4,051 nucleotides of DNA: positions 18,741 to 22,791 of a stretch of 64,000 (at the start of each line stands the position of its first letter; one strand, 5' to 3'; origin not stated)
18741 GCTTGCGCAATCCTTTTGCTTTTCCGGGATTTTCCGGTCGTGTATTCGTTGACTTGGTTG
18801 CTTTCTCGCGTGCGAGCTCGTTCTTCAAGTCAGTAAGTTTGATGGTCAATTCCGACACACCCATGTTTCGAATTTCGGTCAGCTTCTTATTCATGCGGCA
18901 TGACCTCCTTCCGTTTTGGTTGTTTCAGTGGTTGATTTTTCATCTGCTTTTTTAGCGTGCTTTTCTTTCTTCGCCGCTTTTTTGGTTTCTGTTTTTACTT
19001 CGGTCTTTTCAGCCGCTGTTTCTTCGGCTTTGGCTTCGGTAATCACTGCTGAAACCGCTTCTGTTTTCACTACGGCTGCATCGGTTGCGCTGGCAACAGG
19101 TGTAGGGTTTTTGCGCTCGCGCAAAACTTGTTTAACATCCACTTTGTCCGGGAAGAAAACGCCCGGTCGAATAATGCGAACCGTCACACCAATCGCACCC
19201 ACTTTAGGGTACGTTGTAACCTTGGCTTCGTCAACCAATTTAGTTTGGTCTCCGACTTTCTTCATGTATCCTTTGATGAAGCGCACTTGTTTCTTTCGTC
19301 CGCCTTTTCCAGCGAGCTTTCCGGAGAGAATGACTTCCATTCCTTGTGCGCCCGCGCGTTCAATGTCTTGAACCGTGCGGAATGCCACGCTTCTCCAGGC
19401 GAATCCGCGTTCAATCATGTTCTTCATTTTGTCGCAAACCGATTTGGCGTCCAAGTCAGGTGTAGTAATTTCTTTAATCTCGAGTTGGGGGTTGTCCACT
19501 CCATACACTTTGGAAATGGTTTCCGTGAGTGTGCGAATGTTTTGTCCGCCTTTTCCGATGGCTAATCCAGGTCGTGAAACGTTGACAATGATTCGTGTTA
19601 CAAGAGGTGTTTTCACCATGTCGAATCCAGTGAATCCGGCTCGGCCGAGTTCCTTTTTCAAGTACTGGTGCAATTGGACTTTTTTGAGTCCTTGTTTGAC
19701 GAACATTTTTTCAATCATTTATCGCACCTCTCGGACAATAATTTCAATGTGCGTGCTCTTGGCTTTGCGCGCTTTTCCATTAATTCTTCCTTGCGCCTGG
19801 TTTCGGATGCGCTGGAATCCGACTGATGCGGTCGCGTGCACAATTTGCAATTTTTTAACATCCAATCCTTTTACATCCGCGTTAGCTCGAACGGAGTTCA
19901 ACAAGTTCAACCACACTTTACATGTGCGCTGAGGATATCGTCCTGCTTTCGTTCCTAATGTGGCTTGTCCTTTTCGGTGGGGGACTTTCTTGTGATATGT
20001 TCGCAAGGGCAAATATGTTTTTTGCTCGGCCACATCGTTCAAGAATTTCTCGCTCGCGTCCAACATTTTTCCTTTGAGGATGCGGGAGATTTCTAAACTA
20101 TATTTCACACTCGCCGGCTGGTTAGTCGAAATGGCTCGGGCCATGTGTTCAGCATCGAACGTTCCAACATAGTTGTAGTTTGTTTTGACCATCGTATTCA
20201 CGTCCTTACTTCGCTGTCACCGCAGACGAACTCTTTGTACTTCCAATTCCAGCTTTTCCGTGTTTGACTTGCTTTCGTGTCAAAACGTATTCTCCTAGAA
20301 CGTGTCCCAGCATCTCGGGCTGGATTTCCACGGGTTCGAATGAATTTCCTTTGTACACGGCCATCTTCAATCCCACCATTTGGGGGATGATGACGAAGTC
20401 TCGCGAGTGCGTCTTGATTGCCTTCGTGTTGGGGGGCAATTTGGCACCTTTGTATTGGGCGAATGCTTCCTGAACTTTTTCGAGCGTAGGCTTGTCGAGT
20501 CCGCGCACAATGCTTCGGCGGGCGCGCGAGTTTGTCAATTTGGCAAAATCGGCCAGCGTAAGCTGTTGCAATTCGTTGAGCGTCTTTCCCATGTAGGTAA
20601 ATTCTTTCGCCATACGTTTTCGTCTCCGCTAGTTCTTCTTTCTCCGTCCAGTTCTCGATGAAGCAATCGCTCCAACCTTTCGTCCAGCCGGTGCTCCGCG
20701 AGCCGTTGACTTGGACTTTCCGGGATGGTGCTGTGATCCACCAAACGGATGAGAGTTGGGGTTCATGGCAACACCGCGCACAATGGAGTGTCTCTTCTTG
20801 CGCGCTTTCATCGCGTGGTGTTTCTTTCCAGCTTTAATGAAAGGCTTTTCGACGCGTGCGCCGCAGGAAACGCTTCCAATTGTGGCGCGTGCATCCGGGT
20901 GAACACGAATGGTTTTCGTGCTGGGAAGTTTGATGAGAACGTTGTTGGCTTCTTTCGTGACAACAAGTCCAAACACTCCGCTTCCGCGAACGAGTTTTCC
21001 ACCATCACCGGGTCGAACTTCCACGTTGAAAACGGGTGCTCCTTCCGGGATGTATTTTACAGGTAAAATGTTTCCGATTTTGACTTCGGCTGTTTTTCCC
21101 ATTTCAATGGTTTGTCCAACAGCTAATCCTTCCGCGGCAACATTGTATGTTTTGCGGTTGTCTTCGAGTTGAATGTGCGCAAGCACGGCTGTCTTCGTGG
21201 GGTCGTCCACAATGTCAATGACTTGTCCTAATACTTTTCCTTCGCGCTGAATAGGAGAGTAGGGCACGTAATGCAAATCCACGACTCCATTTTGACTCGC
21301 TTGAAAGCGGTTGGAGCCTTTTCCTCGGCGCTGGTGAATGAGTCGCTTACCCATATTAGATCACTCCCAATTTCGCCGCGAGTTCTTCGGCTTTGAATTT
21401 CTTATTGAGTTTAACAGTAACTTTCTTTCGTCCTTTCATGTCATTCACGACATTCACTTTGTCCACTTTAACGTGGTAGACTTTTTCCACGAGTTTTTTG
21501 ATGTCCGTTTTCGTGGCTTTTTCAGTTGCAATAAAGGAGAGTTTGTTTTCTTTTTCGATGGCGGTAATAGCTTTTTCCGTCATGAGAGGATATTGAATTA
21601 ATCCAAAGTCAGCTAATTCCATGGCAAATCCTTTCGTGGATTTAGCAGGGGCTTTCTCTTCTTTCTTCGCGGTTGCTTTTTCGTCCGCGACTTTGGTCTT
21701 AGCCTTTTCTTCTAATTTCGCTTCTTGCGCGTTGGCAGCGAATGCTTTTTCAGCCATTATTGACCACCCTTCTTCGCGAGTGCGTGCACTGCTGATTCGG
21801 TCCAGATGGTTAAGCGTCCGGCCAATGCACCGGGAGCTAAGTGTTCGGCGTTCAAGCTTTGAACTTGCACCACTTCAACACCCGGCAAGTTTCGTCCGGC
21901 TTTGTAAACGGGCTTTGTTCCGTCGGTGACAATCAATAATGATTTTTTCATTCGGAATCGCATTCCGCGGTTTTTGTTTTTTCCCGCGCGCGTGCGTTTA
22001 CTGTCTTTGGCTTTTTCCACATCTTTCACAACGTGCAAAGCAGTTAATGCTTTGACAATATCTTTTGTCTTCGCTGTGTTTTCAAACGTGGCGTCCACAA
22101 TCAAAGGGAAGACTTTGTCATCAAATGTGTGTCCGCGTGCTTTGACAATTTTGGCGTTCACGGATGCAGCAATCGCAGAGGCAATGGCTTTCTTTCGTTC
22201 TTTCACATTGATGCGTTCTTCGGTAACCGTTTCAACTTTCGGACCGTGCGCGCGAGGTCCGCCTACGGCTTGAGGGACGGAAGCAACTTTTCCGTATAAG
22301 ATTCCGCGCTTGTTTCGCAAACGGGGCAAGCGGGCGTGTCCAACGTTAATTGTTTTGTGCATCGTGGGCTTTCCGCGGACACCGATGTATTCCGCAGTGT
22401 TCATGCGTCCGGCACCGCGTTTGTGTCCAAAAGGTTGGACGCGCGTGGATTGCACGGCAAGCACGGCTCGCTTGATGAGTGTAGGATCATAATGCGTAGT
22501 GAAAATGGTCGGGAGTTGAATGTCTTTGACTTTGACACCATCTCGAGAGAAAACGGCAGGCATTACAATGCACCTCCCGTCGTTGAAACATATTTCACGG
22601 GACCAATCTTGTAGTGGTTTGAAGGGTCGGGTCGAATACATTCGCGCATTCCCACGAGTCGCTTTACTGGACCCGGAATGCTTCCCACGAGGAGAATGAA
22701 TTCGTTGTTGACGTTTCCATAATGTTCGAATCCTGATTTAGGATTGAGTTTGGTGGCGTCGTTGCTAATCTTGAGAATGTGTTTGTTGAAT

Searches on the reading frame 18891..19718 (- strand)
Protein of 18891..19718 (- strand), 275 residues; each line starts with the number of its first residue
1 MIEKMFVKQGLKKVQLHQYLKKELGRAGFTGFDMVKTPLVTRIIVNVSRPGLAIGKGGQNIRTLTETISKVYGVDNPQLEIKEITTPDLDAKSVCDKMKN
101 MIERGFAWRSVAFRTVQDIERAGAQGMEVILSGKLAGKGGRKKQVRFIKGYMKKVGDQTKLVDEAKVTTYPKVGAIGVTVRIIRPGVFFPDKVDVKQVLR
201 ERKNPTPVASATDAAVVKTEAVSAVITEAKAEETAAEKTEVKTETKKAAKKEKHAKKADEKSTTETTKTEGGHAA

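Call 71: search_protein_families(library=pfam, proteins=[window:18891-19718:-], max_evalue=0.0001)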
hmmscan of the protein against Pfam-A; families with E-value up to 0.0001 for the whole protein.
window:18891-19718:- (275 aa): 2 families
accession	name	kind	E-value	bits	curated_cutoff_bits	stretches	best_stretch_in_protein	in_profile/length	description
PF00189.25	Ribosomal_S3_C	-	2.1e-13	51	34.1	1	99-182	2-83/83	Ribosomal protein S3, C-terminal domain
PF07650.23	KH_2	-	2.5e-11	43.7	22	1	16-87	2-76/78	KH domain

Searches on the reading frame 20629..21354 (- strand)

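Call 5: search_protein_families(library=pfam, proteins=[window:20629-21354:-], max_evalue=0.01)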
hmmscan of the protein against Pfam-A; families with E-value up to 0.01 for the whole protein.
window:20629-21354:- (241 aa): 2 families
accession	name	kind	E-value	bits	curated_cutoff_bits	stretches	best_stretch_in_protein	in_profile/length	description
PF03947.24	Ribosomal_L2_C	-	1.3e-36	125.9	33.7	1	92-216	1-117/126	Ribosomal Proteins L2, C-terminal domain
PF00181.30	Ribosomal_L2_N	-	0.00036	20.9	23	1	38-83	30-75/77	Ribosomal Proteins L2, RNA binding N-terminal domain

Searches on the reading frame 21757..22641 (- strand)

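Call 5: search_protein_families(library=pfam, proteins=[window:21757-22641:-], max_evalue=0.01)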
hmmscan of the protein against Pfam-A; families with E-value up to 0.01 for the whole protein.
window:21757-22641:- (294 aa): 1 family
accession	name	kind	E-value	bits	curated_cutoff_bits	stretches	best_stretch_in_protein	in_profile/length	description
PF00573.27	Ribosomal_L4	-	3.4e-33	115.3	25.8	1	41-290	1-189/190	Ribosomal protein L4/L1 family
